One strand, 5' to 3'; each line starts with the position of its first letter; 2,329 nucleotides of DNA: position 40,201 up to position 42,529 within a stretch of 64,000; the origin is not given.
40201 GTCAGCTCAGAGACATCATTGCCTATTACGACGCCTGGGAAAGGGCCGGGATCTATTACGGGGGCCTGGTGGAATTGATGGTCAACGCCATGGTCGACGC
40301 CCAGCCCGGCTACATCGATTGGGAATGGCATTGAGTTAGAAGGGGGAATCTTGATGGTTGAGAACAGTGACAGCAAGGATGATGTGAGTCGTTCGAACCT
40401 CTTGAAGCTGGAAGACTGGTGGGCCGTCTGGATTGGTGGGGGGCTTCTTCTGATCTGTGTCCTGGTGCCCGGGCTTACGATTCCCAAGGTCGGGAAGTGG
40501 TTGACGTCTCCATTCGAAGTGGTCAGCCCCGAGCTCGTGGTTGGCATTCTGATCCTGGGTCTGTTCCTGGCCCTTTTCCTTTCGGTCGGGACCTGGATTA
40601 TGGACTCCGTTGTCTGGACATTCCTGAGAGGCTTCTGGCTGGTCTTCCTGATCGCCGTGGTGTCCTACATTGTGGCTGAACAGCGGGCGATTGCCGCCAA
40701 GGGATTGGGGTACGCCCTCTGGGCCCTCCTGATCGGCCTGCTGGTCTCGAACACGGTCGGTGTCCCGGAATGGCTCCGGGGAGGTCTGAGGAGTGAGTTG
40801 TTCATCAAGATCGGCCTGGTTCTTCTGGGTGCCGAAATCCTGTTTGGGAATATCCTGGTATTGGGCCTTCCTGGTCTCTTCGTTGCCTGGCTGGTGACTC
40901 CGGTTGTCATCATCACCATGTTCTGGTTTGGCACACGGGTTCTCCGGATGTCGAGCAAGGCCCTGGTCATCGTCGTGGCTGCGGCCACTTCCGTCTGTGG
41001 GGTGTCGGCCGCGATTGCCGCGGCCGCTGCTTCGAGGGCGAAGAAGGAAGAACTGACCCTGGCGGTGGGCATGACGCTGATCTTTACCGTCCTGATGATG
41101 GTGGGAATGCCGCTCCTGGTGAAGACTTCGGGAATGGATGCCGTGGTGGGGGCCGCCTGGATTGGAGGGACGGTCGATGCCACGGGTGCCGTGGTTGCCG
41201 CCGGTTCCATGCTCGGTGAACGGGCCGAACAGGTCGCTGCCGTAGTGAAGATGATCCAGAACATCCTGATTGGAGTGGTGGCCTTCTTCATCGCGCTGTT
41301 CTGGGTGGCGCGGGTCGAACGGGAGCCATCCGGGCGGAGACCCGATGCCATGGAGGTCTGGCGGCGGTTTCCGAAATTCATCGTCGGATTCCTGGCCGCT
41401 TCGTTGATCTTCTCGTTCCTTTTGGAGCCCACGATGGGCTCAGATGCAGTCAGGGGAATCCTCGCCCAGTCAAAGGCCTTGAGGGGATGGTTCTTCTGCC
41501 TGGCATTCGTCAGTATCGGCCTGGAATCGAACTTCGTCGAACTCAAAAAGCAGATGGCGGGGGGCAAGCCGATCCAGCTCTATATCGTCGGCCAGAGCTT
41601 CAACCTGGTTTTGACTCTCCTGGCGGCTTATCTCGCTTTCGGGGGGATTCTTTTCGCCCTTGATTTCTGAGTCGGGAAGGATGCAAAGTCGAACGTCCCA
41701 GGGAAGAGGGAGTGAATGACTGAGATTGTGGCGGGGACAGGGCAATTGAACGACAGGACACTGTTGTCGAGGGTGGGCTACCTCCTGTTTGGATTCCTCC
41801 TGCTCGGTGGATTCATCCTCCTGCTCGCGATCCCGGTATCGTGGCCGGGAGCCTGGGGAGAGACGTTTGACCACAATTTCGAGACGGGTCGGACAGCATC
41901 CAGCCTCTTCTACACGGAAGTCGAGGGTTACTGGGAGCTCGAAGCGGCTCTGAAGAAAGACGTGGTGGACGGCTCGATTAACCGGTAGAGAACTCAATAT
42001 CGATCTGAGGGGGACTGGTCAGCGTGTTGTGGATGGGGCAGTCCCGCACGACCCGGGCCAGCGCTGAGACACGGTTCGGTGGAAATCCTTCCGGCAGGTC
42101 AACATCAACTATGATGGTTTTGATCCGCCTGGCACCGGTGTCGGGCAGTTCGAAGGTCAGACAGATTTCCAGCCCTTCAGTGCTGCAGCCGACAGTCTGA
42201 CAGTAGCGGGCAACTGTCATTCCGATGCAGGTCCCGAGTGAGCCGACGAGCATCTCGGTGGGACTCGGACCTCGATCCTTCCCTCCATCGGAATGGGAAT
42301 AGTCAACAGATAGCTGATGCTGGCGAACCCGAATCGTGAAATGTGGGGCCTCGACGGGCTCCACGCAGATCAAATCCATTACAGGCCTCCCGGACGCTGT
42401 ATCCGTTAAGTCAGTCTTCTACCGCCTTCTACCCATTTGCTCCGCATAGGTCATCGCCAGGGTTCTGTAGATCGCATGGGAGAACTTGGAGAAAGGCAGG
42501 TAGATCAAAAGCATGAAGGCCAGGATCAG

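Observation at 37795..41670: Second DsrMK-like (NarI-like + HdrD-like CCG protein) module plus a YeiH-like putative sulfate exporter immediately after the dsr–siroheme operon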

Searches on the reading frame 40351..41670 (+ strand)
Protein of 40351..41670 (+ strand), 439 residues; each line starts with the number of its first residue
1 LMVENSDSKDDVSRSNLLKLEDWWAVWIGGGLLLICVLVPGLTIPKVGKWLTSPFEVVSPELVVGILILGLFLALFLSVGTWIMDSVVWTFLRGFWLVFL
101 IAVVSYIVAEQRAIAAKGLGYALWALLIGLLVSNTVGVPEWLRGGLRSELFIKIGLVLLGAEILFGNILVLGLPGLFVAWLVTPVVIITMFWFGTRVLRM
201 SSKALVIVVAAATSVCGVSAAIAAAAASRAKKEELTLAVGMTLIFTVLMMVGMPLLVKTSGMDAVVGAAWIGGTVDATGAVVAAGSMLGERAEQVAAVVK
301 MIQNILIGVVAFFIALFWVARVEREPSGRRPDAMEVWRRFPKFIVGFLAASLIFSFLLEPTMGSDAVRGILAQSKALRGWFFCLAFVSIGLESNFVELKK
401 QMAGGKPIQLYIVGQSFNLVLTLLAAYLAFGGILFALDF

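Call 3: search_protein_families(library=pfam, proteins=[window:40351-41670:+], max_evalue=0.01)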
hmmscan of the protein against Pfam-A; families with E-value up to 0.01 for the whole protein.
window:40351-41670:+ (439 aa): 1 family
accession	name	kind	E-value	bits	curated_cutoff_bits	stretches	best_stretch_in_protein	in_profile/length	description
PF03601.19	Cons_hypoth698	-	3.7e-54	184.1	24.5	1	94-408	2-301/304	Conserved hypothetical protein 698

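Call 4: search_protein_families(library=ncbifam, proteins=[window:40351-41670:+], max_evalue=0.01)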
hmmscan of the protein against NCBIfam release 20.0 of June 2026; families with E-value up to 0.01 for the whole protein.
window:40351-41670:+ (439 aa): 1 family
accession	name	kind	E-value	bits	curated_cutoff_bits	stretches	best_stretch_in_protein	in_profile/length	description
TIGR00698.1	TIGR00698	subfamily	2e-23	83.2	232.6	1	89-427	1-329/335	YeiH family putative sulfate export transporter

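Call 52: find_homologous_proteins(query=window:40354-41667:+, max_evalue=1e-10)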
Query window:40354-41667:+ (438 aa): 7418 proteins with E <= 1e-10 among 8000 candidates; the best 120 are listed.
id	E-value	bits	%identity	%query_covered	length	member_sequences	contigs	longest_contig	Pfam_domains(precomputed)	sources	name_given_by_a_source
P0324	1.5e-270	915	100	100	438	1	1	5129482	PF03601.20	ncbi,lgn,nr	ncbi:MAG: putative sulfate exporter family transporter [Acidobacteriota bacterium]|nr:MAG: putative 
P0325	5.3e-199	680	73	99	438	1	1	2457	PF03601.20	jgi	jgi:uncharacterized integral membrane protein (TIGR00698 family)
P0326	1.7e-165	569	63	98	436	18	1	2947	PF03601.20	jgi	-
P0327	2.4e-165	569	63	98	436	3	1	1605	PF03601.20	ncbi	-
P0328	2.4e-164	565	64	98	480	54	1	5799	PF03601.20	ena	-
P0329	3.4e-164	565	62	98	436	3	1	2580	PF03601.20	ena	-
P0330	4.0e-164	565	63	98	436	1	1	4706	PF03601.20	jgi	jgi:uncharacterized integral membrane protein (TIGR00698 family)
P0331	6.8e-164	564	64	97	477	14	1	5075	PF03601.20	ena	-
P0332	1.3e-163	563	61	98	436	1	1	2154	PF03601.20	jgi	-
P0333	2.0e-163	562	63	97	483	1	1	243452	PF03601.20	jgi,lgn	jgi:uncharacterized membrane protein YadS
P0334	3.3e-163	562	64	97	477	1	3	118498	PF03601.20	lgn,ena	-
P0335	3.4e-163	562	65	96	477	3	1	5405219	PF03601.20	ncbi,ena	-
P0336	3.5e-163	562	63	97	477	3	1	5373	PF03601.20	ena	-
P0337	4.0e-163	561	64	97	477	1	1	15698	PF03601.20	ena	-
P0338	5.5e-163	561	64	97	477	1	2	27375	PF03601.20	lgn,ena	-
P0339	7.8e-163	560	64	99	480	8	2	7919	PF03601.20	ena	-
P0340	1.2e-162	560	64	97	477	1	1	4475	PF03601.20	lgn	-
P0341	1.2e-162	560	64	97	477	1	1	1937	PF03601.20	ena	-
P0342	1.3e-162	560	64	97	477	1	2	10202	PF03601.20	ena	-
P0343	1.3e-162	560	64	97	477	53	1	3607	PF03601.20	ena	-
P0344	1.5e-162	560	64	97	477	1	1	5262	PF03601.20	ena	-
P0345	1.5e-162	560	64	97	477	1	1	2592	PF03601.20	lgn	-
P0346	1.6e-162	559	64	97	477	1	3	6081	PF03601.20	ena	-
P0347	1.8e-162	559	64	97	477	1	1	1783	PF03601.20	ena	-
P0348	1.9e-162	559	64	98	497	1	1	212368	PF03601.20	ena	-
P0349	1.9e-162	559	64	97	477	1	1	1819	PF03601.20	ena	-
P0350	1.9e-162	559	64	96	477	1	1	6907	PF03601.20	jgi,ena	-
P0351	2.2e-162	559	64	97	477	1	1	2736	PF03601.20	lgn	-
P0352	2.2e-162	559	64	97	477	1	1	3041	PF03601.20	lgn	-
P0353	2.2e-162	559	64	97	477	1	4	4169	PF03601.20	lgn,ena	-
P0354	2.3e-162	559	64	96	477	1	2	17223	PF03601.20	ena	-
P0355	2.4e-162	559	65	98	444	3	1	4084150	PF03601.20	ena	-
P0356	2.5e-162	559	64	97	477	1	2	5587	PF03601.20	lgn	-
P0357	2.7e-162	559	64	97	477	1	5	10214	PF03601.20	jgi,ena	-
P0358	3.7e-162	558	64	97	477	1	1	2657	PF03601.20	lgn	-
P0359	4.0e-162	558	64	97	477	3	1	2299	PF03601.20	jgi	-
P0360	4.7e-162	558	64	97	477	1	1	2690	PF03601.20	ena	-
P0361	4.7e-162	558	64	97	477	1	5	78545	PF03601.20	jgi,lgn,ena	-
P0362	4.8e-162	558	62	97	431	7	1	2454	PF03601.20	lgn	-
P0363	5.4e-162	558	64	97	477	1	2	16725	PF03601.20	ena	-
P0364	5.9e-162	558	64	96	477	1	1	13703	PF03601.20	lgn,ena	-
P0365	6.2e-162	558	64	97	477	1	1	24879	PF03601.20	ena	-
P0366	6.7e-162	557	64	96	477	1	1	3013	PF03601.20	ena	-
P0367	7.5e-162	557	64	96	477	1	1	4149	PF03601.20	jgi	-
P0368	9.2e-162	557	64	97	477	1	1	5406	PF03601.20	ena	-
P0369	9.6e-162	557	64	97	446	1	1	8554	PF03601.20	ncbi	ncbi:MAG: putative sulfate exporter family transporter, partial [Vicinamibacterales bacterium]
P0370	1.0e-161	557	60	98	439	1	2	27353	PF03601.20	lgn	-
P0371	1.0e-161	557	64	98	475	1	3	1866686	PF03601.20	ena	-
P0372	1.2e-161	557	64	96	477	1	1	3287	PF03601.20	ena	-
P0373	1.2e-161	557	64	97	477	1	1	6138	PF03601.20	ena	-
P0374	1.5e-161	556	63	99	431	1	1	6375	PF03601.20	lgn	-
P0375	2.2e-161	556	64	97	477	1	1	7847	PF03601.20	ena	-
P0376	2.3e-161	556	64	98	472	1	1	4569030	PF03601.20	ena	-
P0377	2.6e-161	555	62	97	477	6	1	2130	PF03601.20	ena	-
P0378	2.6e-161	555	64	97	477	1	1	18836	PF03601.20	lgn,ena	-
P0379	3.6e-161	555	63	98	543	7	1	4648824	PF03601.20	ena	-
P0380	3.8e-161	555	62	99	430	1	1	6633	PF03601.20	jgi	jgi:uncharacterized integral membrane protein (TIGR00698 family)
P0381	4.2e-161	555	65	98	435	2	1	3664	PF03601.20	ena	-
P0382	4.5e-161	555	62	99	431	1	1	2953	PF03601.20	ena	-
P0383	5.3e-161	554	63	97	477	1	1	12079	PF03601.20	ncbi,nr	ncbi:MAG TPA: putative sulfate exporter family transporter [Acidobacteria bacterium]|nr:putative sul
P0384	9.2e-161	554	63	97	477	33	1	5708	PF03601.20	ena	-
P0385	1.0e-160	554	63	98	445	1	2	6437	PF03601.20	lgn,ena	-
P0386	1.1e-160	553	62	97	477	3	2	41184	PF03601.20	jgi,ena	-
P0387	1.2e-160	553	62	97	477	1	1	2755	PF03601.20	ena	-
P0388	4.8e-160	551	64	96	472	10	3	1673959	PF03601.20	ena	-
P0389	4.9e-160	551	64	97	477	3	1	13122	PF03601.20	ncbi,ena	-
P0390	5.1e-160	551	65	97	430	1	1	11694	PF03601.20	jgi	jgi:uncharacterized integral membrane protein (TIGR00698 family)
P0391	5.6e-160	551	63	97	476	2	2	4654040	PF03601.20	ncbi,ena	-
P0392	7.8e-160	551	63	98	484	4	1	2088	PF03601.20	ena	-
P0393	8.2e-160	551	62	98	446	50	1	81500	PF03601.20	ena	-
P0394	1.4e-159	550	61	97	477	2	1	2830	PF03601.20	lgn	-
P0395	1.5e-159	550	63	99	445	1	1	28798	PF03601.20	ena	-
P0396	1.7e-159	549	63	95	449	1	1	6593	PF03601.20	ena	-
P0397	1.8e-159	549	63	96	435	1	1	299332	PF03601.20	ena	-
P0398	2.1e-159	549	62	97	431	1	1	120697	PF03601.20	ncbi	-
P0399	2.2e-159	549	62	98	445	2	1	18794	PF03601.20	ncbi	-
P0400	2.9e-159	549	66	96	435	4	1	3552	PF03601.20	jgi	-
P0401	3.1e-159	549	63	98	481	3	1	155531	PF03601.20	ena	-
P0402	4.0e-159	548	64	98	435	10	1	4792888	PF03601.20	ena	-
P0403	4.2e-159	548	64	97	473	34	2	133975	PF03601.20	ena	-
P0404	4.5e-159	548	69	86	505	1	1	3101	PF03601.20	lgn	-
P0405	4.8e-159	548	60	97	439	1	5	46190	PF03601.20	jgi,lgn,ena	-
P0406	6.5e-159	548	63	97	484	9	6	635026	PF03601.20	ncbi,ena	-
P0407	7.2e-159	547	59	98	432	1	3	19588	PF03601.20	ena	-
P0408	7.4e-159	547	62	97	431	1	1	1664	PF03601.20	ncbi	-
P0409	9.1e-159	547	62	98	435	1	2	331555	PF03601.20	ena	-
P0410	1.3e-158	547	61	99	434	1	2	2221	PF03601.20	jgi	jgi:uncharacterized integral membrane protein (TIGR00698 family)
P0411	1.4e-158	547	63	98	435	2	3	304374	PF03601.20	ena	-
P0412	1.8e-158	546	63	98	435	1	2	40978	PF03601.20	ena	-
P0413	1.8e-158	546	64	96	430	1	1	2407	PF03601.20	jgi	jgi:uncharacterized integral membrane protein (TIGR00698 family)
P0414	2.6e-158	546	63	98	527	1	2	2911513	PF03601.20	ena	-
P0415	3.0e-158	545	63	97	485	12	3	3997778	PF03601.20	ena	-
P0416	3.1e-158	545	61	99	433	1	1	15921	PF03601.20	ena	-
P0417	3.5e-158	545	62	98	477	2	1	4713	PF03601.20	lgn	-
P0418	3.5e-158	545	62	99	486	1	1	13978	PF03601.20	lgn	-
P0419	3.6e-158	545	63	97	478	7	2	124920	PF03601.20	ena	-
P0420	3.7e-158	545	63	96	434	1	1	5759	PF03601.20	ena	-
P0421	4.1e-158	545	65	97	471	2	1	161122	PF03601.20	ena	-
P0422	5.1e-158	545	63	98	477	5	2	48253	PF03601.20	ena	-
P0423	5.4e-158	545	63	96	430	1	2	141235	PF03601.20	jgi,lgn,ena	-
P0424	5.5e-158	545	61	98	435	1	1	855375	PF03601.20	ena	-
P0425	6.9e-158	544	60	98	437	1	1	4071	PF03601.20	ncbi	-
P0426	7.3e-158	544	61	99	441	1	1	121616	PF03601.20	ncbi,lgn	ncbi:MAG: putative sulfate exporter family transporter [Elusimicrobiota bacterium]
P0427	1.1e-157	544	64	97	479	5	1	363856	PF03601.20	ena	-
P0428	1.1e-157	544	60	98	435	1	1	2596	PF03601.20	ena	-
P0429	1.1e-157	543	61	98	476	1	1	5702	PF03601.20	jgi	jgi:uncharacterized integral membrane protein (TIGR00698 family)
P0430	1.2e-157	543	64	96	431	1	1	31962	PF03601.20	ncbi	ncbi:YeiH family protein [Candidatus Latescibacterota bacterium]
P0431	1.4e-157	543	63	98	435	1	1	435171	PF03601.20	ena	-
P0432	1.5e-157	543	61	98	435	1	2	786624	PF03601.20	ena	-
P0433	1.7e-157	543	62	98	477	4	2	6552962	PF03601.20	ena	-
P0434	2.0e-157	543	62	98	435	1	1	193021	PF03601.20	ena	-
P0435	2.0e-157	543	60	99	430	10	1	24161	PF03601.20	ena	-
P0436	2.4e-157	542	63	97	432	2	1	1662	PF03601.20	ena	-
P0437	3.1e-157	542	61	98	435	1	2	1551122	PF03601.20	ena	-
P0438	3.5e-157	542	60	98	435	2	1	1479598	PF03601.20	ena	-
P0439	3.8e-157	542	64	96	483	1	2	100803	PF03601.20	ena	-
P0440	3.8e-157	542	62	99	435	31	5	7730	PF03601.20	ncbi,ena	-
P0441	4.4e-157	542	61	97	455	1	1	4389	PF03601.20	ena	-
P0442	4.7e-157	541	62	99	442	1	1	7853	PF03601.20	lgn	-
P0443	5.1e-157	541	61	98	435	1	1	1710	PF03601.20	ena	-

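Call 53: find_encoding_contigs(protein=P0398, flank=10000, max_places=2)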
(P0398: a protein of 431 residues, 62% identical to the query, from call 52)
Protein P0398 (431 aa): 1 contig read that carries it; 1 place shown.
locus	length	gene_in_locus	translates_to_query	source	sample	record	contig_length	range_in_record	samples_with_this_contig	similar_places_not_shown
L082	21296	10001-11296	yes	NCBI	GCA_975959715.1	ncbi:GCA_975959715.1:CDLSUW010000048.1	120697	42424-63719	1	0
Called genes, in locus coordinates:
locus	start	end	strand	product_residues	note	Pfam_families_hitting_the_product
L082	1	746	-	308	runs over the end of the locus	PF25087:GMPPB_C (faint), PF00132:Hexapep (weak)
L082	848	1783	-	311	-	PF00291:PALP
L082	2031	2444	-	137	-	PF21342:SoxA-TsdA_cyt-c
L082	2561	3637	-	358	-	PF10518:TAT_signal (weak), PF00149:Metallophos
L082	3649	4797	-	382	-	PF03150:CCP_MauG, PF00034:Cytochrom_C (faint)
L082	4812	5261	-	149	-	PF01475:FUR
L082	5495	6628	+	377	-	PF01112:Asparaginase_2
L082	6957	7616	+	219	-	-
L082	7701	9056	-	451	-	PF00581:Rhodanese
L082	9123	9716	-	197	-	PF01161:PBP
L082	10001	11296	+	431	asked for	PF03601:Cons_hypoth698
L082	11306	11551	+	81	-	-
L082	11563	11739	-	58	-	-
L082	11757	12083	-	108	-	-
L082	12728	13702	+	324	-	PF02665:Nitrate_red_gam (weak)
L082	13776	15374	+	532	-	PF13183:Fer4_8, PF13534:Fer4_17 (faint), PF02754:CCG (weak)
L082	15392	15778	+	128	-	PF00072:Response_reg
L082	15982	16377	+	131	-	-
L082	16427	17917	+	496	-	PF04389:Peptidase_M28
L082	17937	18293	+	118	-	-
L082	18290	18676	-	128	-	PF00072:Response_reg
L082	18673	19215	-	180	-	PF00072:Response_reg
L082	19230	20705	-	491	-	PF08448:PAS_4, PF13426:PAS_9 (weak), PF02518:HATPase_c, PF14501:HATPase_c_5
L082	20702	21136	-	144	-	PF00072:Response_reg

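Call 54: find_encoding_contigs(protein=P0335, flank=7000, max_places=2)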
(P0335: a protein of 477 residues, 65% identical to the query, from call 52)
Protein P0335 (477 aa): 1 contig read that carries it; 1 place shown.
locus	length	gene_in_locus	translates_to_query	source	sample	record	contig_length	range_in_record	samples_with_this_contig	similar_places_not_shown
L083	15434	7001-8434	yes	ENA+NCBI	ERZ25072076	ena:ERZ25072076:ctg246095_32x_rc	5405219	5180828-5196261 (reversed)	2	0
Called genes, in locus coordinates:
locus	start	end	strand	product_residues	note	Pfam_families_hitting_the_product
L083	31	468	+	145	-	-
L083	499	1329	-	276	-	PF10370:Rv2993c-like_N, PF01557:FAA_hydrolase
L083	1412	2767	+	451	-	PF00202:Aminotran_3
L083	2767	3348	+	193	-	-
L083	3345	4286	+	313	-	PF09925:DUF2157 (weak)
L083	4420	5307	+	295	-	PF01145:Band_7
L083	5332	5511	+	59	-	-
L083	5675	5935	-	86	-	PF00581:Rhodanese (weak)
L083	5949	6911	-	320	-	PF00135:COesterase, PF20434:BD-FAE, PF07859:Abhydrolase_3, PF00326:Peptidase_S9, PF12146:Hydrolase_4 (faint), PF01738:DLH (weak), PF02230:Abhydrolase_2 (faint), PF08386:Abhydrolase_4 (faint)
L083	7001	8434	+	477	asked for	PF03601:Cons_hypoth698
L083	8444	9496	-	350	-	PF02618:YceG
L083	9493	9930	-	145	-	PF03652:RuvX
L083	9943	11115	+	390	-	PF00595:PDZ, PF13180:PDZ_2, PF17820:PDZ_6, PF03572:Peptidase_S41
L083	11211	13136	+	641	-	PF02824:TGS, PF07973:tRNA_SAD, PF00587:tRNA-synt_2b, PF03129:HGTP_anticodon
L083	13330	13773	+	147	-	PF05198:IF3_N, PF00707:IF3_C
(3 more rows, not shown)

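Call 55: find_encoding_contigs(protein=P0355, flank=7000, max_places=2)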
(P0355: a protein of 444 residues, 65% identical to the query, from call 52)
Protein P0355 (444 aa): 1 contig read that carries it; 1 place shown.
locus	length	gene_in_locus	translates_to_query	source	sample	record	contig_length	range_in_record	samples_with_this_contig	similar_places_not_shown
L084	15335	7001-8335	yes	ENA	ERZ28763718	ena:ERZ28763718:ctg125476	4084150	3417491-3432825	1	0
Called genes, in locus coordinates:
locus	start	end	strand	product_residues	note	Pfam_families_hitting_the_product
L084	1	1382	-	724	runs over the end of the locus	PF13431:TPR_17 (faint), PF23914:TPR_CcmH_CycH (faint), PF00515:TPR_1 (faint), PF07719:TPR_2 (faint), PF14559:TPR_19 (weak), PF13414:TPR_11 (weak), PF13432:TPR_16 (weak), PF13424:TPR_12, +5 more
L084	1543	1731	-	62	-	-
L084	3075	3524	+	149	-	-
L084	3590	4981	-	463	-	PF13795:HupE_UreJ_2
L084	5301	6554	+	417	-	PF01436:NHL (faint)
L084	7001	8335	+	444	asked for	PF03601:Cons_hypoth698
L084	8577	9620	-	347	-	PF02618:YceG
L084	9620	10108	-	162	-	PF03652:RuvX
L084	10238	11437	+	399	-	PF01551:Peptidase_M23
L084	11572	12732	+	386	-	PF00595:PDZ, PF13180:PDZ_2, PF17820:PDZ_6, PF03572:Peptidase_S41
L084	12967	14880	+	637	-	PF02824:TGS, PF07973:tRNA_SAD, PF00587:tRNA-synt_2b, PF03129:HGTP_anticodon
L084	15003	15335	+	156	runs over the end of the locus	PF05198:IF3_N, PF00707:IF3_C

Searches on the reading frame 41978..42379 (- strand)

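Call 3: search_protein_families(library=pfam, proteins=[window:41978-42379:-], max_evalue=0.01)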
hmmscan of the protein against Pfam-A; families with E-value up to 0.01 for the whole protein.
window:41978-42379:- (133 aa): 1 family
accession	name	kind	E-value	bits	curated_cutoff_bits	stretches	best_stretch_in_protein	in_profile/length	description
PF02566.24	OsmC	-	1.7e-15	57.7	27.5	1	33-129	1-100/100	OsmC-like protein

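Call 4: search_protein_families(library=ncbifam, proteins=[window:41978-42379:-], max_evalue=0.01)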
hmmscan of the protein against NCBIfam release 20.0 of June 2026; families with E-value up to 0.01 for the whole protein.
window:41978-42379:- (133 aa): 2 families
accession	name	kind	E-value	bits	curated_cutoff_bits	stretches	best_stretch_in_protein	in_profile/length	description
NF041052.1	OsmC_like_Se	domain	5.4e-08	32.9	95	1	12-128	14-138/144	OsmC-related (seleno)protein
TIGR03549.1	TIGR03549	equivalog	0.0016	16.8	900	1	33-129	31-126/723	OsmC domain/YcaO domain-containing protein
